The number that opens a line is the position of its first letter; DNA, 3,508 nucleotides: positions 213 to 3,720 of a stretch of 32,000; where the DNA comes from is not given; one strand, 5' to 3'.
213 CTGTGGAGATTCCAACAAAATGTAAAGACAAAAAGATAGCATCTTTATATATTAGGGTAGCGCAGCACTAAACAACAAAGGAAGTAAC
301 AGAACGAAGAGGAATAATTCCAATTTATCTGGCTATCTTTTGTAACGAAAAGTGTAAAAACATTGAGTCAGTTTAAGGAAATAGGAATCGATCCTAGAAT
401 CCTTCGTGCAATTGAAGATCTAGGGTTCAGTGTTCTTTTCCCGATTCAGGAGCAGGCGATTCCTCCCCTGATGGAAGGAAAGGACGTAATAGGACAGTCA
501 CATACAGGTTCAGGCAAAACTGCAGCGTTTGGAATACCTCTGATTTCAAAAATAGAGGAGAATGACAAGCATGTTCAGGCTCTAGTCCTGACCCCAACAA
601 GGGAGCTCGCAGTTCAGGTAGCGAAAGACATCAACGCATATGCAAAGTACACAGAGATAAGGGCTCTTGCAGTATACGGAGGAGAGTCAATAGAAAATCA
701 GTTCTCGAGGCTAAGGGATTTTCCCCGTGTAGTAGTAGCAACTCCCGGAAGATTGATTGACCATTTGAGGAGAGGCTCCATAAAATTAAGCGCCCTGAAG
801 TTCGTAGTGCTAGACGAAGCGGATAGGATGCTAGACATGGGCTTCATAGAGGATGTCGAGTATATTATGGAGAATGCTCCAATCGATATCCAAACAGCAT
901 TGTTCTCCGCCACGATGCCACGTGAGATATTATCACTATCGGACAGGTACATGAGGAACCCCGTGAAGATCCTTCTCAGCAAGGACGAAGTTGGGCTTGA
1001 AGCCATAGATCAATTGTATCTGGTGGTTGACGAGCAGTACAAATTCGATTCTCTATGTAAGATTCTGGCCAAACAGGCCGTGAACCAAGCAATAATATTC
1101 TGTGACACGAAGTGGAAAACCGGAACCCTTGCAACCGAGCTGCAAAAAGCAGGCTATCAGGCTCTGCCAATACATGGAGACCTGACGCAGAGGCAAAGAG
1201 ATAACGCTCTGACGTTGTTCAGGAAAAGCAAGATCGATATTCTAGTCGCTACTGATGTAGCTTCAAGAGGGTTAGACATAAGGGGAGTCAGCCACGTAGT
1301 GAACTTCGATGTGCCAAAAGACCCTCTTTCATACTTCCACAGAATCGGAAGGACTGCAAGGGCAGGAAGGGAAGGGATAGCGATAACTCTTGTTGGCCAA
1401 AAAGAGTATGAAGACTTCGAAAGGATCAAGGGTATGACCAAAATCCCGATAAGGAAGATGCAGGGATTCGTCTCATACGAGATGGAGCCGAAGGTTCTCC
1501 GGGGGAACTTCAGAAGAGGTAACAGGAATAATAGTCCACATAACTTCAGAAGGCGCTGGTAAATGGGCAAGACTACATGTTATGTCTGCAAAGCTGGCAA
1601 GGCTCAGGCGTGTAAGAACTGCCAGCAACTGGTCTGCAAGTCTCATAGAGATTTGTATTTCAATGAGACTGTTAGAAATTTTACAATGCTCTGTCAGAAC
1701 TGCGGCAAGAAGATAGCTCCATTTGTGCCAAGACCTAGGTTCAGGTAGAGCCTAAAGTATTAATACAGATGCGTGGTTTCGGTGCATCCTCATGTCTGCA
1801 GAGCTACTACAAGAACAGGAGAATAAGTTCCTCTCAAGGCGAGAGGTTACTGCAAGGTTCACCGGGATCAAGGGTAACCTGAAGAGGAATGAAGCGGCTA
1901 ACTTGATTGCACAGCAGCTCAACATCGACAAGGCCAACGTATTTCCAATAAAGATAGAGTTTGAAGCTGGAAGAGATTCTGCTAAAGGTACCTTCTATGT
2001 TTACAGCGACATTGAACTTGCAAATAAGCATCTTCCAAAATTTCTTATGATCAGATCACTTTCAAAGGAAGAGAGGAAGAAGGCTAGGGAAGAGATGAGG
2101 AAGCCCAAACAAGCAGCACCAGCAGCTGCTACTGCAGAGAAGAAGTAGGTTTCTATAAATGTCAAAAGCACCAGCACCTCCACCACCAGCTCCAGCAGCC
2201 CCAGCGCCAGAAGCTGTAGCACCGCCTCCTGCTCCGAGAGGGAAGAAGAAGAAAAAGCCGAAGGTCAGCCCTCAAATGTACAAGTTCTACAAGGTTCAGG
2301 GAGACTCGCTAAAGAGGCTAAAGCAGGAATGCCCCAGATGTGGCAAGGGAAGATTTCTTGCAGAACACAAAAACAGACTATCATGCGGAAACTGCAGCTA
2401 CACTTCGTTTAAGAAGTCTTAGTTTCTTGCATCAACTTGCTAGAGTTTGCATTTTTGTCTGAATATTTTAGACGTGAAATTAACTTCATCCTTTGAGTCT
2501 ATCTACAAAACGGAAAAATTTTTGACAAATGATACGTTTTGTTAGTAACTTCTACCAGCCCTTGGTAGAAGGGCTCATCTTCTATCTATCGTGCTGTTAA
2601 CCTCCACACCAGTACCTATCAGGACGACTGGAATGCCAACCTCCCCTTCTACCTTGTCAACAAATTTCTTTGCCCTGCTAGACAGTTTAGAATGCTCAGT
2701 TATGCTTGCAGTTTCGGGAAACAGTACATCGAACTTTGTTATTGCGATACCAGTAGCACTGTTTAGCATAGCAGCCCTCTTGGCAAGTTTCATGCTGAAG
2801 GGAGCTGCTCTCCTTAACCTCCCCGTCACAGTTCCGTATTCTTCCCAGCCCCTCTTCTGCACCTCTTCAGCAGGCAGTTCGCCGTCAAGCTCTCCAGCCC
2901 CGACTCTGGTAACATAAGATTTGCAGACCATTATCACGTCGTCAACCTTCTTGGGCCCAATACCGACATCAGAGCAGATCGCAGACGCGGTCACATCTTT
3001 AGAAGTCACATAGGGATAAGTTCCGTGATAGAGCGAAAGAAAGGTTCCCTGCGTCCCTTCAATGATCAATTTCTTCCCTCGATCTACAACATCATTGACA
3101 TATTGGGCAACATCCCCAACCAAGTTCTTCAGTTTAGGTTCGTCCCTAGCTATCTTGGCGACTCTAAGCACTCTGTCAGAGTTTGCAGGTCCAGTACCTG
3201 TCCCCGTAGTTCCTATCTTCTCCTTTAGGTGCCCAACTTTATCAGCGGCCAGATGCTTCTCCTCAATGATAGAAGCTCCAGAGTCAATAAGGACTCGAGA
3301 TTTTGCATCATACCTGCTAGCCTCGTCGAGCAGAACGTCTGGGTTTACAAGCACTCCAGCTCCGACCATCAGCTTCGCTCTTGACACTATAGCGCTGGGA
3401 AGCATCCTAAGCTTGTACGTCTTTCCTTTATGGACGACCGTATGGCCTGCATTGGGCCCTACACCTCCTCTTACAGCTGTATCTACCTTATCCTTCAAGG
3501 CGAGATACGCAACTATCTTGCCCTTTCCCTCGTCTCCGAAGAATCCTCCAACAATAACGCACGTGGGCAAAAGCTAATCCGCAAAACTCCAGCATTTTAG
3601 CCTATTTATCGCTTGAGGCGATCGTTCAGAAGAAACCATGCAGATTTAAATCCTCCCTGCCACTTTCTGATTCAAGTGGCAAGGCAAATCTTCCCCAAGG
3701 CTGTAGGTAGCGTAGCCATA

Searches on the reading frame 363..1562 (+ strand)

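Call 8: search_protein_families(library=pfam, proteins=[window:363-1562:+], max_evalue=0.001)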
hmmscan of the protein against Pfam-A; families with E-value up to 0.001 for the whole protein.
window:363-1562:+ (399 aa): 3 families
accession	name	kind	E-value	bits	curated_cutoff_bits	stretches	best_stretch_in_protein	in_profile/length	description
PF00270.35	DEAD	-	1.8e-54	184.4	26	1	27-189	2-164/167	DEAD/DEAH box helicase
PF00271.37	Helicase_C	-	9.3e-34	116.4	23.5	1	227-335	2-110/110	Helicase conserved C-terminal domain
PF04851.21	ResIII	-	1.6e-06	28.6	22.5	1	25-170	4-148/164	Type III restriction enzyme, res subunit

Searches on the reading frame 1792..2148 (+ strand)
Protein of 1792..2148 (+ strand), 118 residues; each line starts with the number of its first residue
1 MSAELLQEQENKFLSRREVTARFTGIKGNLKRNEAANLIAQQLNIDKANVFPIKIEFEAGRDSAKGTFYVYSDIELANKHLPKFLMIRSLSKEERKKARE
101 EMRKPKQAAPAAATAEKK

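Call 8: search_protein_families(library=pfam, proteins=[window:1792-2148:+], max_evalue=0.001)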
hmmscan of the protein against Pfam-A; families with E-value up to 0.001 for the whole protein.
window:1792-2148:+ (118 aa): 1 family
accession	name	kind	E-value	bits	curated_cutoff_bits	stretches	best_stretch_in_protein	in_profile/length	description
PF01282.25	Ribosomal_S24e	-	2.3e-12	47.3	24.5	1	6-96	3-94/95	Ribosomal protein S24e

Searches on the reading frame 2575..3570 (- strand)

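Call 8: search_protein_families(library=pfam, proteins=[window:2575-3570:-], max_evalue=0.001)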
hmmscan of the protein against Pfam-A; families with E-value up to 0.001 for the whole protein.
window:2575-3570:- (331 aa): 1 family
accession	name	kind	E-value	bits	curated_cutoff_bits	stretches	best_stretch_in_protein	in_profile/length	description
PF00709.27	Adenylsucc_synt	-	8.1e-76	255.8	27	2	142-283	186-329/416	Adenylosuccinate synthetase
